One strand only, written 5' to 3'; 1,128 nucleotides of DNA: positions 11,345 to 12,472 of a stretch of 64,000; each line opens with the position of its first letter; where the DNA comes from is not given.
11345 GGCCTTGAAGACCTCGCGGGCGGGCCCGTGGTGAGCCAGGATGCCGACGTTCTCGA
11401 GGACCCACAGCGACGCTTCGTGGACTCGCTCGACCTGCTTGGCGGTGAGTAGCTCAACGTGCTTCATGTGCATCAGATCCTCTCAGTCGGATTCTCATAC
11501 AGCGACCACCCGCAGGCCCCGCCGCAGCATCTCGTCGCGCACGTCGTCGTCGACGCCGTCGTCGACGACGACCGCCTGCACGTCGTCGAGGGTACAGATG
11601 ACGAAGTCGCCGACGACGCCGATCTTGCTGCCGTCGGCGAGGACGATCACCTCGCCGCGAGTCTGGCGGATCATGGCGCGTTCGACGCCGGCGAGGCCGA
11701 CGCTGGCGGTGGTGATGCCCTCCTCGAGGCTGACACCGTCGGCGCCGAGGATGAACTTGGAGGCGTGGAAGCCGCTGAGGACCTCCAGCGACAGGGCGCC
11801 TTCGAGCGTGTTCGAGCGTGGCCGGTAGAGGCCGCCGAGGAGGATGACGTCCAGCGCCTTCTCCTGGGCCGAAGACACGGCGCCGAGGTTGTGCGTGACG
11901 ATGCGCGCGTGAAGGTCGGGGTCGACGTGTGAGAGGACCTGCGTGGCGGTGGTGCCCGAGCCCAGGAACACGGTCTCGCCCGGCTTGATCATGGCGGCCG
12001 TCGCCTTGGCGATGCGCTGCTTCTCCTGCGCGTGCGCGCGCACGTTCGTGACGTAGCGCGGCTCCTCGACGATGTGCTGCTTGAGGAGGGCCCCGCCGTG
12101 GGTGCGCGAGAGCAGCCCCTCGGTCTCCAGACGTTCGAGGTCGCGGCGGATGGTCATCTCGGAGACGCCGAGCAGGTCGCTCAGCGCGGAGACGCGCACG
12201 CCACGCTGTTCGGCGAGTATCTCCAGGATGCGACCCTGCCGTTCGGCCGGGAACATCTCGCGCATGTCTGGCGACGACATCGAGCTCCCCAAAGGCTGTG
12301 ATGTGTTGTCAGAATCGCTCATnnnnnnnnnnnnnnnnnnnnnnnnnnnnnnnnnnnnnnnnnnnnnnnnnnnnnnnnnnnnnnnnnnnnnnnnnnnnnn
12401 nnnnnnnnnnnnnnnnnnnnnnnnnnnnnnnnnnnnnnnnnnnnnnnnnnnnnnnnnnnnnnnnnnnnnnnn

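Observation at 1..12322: One island combines all three methylamine-methyltransferase families, but only one is Pyl-dependent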

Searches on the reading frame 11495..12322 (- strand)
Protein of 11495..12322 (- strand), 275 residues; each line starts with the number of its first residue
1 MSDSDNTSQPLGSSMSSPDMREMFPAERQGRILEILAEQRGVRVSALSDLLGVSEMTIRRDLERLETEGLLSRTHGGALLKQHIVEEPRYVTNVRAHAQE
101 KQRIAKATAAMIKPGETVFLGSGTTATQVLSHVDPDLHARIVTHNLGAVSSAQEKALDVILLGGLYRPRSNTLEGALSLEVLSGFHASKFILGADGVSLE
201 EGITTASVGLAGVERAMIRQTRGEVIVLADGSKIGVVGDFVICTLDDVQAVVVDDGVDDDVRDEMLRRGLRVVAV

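Call 6: search_protein_families(library=pfam, proteins=[window:11495-12322:-], max_evalue=0.01)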
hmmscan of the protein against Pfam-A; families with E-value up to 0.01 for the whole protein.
window:11495-12322:- (275 aa): 14 families
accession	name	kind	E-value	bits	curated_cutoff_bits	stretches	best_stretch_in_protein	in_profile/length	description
PF00455.28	DeoRC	-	2.7e-38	131.9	31.8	1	97-254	2-159/160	DeoR C terminal sensor domain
PF08220.18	HTH_DeoR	-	1.1e-17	64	21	1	28-80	1-53/57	DeoR-like helix-turn-helix domain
PF08279.18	HTH_11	-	8e-08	32.5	25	1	28-69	1-43/55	HTH domain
PF01047.28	MarR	-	1.5e-06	28.4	24.6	1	28-75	4-51/59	MarR family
PF00392.27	GntR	-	3.3e-06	27.1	27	1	43-78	26-61/64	Bacterial regulatory proteins, gntR family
PF25213.1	HVO_A0261_N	-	2.2e-05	24.7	35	1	25-76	9-59/86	HVO_A0261 N-terminal domain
PF13551.12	HTH_29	-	2.7e-05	24.6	28.1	1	31-79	1-53/64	Winged helix-turn helix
PF09339.16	HTH_IclR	-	7.9e-05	22.8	22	1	27-73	3-50/52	IclR helix-turn-helix domain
PF13412.12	HTH_24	-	0.00019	21.4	21.9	1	28-71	4-47/48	Winged helix-turn-helix DNA-binding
PF13384.12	HTH_23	-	0.00072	19.7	24.6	1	31-70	9-46/50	Homeodomain-like domain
PF25212.1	HVO_A0114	-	0.0014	18.8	27.6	1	20-78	16-73/84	HVO_A0114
PF12802.13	MarR_2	-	0.0015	19.1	27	1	29-74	7-53/61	MarR family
PF01144.29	CoA_trans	-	0.0015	18.4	23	1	102-209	2-123/217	Coenzyme A transferase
PF01022.26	HTH_5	-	0.0035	17.6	22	1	31-72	6-46/47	Bacterial regulatory protein, arsR family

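Call 7: search_protein_families(library=ncbifam, proteins=[window:11495-12322:-], max_evalue=0.01)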
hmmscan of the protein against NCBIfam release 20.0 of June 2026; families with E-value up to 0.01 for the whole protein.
window:11495-12322:- (275 aa): 21 families
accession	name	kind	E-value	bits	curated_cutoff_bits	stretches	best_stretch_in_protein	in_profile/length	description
NF041397.1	TranRegGlpR_Halo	equivalog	9.7e-47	159.7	300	1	23-273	1-250/253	HTH-type transcriptional regulator GlpR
NF040755.1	AgaR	equivalog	2.5e-43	148.1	260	1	26-275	5-256/256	transcriptional repressor AgaR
NF007753.1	PRK10434.1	equivalog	6.7e-43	147.1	350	1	23-274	1-252/253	glucitol operon DNA-binding transcriptional repressor SrlR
NF007316.0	PRK09802.1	equivalog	1.2e-38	132.9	351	1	16-274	6-266/269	DeoR family transcriptional regulator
NF040887.2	trans_reg_YciT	exception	1.4e-35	123.1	450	1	27-272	3-243/246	DNA-binding transcriptional regulator YciT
NF040890.1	trans_reg_YgbI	equivalog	2.3e-29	102.7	400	1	23-273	1-250/253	DNA-binding transcriptional repressor YgbI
NF010034.0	PRK13509.1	equivalog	7.6e-27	94.3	244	1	26-275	4-251/251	HTH-type transcriptional regulator UlaR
NF007961.0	PRK10681.1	equivalog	2.2e-25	89.5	244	1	26-261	6-239/252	DNA-binding transcriptional repressor DeoR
NF008154.0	PRK10906.1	equivalog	5e-24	85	331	1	27-255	5-232/252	DeoR/GlpR family transcriptional regulator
NF007720.0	PRK10411.1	equivalog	7.3e-20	71.3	259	1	26-255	3-233/243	L-fucose operon activator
TIGR01884.1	cas_HTH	subfamily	5.1e-06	26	60.2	1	28-74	143-189/202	CRISPR-associated CARF protein Csa3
TIGR04472.1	reg_rSAM_mob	hypoth_equivalog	0.00012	22.1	240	1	28-75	32-79/141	radical SAM mobile pair system MarR family transcriptional regulator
NF033788.1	HTH_metalloreg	subfamily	0.00013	21.7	55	1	31-77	15-61/77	metalloregulator ArsR/SmtB family transcription factor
NF001924.0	PRK00702.1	equivalog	0.0013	18.2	192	1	98-154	5-58/223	ribose-5-phosphate isomerase RpiA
TIGR02018.2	his_ut_repres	equivalog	0.0027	17.1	220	1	46-76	28-58/226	histidine utilization transcriptional repressor HutC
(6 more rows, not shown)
